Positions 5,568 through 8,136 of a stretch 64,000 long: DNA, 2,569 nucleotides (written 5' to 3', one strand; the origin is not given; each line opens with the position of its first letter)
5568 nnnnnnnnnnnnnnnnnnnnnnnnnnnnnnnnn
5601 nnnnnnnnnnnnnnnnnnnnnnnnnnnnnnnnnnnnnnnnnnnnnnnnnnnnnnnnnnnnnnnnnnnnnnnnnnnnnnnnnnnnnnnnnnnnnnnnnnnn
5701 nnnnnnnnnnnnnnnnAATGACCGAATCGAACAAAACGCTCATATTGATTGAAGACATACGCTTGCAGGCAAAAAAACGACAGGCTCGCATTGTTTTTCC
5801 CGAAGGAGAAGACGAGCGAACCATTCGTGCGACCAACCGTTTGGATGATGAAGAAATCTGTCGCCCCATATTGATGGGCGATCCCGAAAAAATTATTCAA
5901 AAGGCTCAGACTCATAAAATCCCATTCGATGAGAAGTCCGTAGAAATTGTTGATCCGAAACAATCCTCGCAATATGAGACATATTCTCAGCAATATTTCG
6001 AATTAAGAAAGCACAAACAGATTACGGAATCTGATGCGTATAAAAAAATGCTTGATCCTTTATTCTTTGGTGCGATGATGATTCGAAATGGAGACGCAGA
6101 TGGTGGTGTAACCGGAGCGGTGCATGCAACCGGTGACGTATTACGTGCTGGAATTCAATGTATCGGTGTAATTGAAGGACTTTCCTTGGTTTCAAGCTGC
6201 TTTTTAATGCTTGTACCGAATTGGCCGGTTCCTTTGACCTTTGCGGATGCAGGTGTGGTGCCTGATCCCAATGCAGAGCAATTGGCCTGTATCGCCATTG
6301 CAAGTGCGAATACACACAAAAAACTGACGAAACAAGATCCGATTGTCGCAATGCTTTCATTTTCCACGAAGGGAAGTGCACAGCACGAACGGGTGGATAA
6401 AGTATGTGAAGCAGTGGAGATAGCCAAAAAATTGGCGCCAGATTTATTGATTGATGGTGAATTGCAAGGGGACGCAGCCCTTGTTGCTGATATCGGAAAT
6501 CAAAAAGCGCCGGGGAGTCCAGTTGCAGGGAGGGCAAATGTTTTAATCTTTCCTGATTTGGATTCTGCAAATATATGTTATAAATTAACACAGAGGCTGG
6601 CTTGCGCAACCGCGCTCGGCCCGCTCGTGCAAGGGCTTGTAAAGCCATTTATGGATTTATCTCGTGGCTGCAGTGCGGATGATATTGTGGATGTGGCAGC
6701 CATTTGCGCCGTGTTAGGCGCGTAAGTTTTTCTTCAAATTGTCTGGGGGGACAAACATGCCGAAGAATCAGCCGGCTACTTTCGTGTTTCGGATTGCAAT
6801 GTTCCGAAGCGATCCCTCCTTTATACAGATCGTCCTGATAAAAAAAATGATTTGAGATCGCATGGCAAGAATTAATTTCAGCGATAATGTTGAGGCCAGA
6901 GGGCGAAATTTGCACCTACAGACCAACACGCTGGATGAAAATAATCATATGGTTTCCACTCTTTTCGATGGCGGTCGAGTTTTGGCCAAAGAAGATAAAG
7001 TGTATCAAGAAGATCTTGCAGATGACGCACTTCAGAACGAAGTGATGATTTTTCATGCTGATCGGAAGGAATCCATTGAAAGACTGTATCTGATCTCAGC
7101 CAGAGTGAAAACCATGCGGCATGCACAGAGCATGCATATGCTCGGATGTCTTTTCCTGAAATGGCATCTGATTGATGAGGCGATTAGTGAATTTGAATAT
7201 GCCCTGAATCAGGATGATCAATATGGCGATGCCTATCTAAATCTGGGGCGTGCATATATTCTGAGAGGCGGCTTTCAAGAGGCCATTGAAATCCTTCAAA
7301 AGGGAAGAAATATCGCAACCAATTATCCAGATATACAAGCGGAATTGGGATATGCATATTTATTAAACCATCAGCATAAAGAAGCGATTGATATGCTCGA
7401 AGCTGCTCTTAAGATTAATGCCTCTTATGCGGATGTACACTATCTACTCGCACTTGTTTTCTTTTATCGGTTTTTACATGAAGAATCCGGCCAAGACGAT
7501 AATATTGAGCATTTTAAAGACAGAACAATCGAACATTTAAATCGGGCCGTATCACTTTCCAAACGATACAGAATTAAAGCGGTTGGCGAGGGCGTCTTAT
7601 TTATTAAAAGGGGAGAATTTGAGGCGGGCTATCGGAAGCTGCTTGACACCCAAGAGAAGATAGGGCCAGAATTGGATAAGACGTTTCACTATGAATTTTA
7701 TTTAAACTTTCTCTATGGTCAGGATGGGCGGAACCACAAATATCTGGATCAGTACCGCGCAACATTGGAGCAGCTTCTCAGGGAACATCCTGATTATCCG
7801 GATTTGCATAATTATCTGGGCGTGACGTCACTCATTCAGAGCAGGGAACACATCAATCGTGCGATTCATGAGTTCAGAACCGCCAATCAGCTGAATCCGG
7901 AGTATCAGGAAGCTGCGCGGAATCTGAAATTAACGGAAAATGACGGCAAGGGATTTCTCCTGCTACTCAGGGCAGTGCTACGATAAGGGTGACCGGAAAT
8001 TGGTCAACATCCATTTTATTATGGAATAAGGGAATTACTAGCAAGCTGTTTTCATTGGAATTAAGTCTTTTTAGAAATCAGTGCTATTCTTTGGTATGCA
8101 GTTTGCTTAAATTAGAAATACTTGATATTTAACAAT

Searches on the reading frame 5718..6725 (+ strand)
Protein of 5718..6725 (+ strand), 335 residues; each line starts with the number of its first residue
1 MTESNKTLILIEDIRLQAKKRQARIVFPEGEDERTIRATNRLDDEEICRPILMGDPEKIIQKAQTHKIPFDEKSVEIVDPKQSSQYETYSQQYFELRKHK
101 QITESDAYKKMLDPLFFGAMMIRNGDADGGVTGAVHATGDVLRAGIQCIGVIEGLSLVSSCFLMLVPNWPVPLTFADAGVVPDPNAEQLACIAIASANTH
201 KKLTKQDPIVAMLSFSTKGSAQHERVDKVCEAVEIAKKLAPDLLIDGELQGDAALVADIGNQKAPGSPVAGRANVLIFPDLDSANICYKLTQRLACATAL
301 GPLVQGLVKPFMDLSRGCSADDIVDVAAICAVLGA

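Call 49: search_protein_families(library=pfam, proteins=[window:5718-6725:+], max_evalue=0.00001)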
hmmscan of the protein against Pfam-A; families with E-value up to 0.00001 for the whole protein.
window:5718-6725:+ (335 aa): 1 family
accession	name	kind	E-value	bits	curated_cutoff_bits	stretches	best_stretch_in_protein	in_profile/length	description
PF01515.24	PTA_PTB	-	1.7e-114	382.9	24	1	10-331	2-319/319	Phosphate acetyl/butaryl transferase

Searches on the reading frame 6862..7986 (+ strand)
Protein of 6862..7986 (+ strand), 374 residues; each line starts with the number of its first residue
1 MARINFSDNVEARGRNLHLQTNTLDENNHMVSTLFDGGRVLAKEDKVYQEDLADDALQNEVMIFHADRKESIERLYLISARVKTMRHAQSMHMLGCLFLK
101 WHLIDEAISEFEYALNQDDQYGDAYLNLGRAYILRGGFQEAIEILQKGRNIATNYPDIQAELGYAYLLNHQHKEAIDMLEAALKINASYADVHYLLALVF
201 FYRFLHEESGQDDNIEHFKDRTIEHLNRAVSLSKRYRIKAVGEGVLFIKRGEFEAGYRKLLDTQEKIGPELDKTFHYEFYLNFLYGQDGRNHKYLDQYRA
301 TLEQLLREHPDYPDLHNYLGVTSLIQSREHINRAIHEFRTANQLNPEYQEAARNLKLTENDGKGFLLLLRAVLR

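Call 49: search_protein_families(library=pfam, proteins=[window:6862-7986:+], max_evalue=0.00001)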
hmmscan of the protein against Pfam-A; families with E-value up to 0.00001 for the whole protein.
window:6862-7986:+ (374 aa): 10 families
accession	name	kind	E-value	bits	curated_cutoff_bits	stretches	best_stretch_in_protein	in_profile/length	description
PF14559.12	TPR_19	-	1.6e-15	57.6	25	2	105-160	8-63/68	Tetratricopeptide repeat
PF13414.12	TPR_11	-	3.2e-14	52.8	26.8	0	171-201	9-39/42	TPR repeat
PF13431.12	TPR_17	-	1.5e-11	44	24.4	0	111-143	2-34/34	Tetratricopeptide repeat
PF13432.12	TPR_16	-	1.2e-10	42.1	32.7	0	93-147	2-56/65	Tetratricopeptide repeat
PF13428.12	TPR_14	-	5.5e-10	39.4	23.5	0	156-197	1-42/44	Tetratricopeptide repeat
PF13181.12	TPR_8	-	1.4e-08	34.6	25.7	0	159-188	4-33/34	Tetratricopeptide repeat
PF00515.34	TPR_1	-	3.7e-08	33.3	27.8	0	160-188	5-33/34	Tetratricopeptide repeat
PF07719.23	TPR_2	-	5.3e-08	32.8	27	0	158-186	3-31/34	Tetratricopeptide repeat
PF13424.12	TPR_12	-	3.7e-07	30.7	30.1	0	118-153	41-76/77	Tetratricopeptide repeat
PF12895.13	ANAPC3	-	9e-06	26.3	27.2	0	162-200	29-66/82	Anaphase-promoting complex, cyclosome, subunit 3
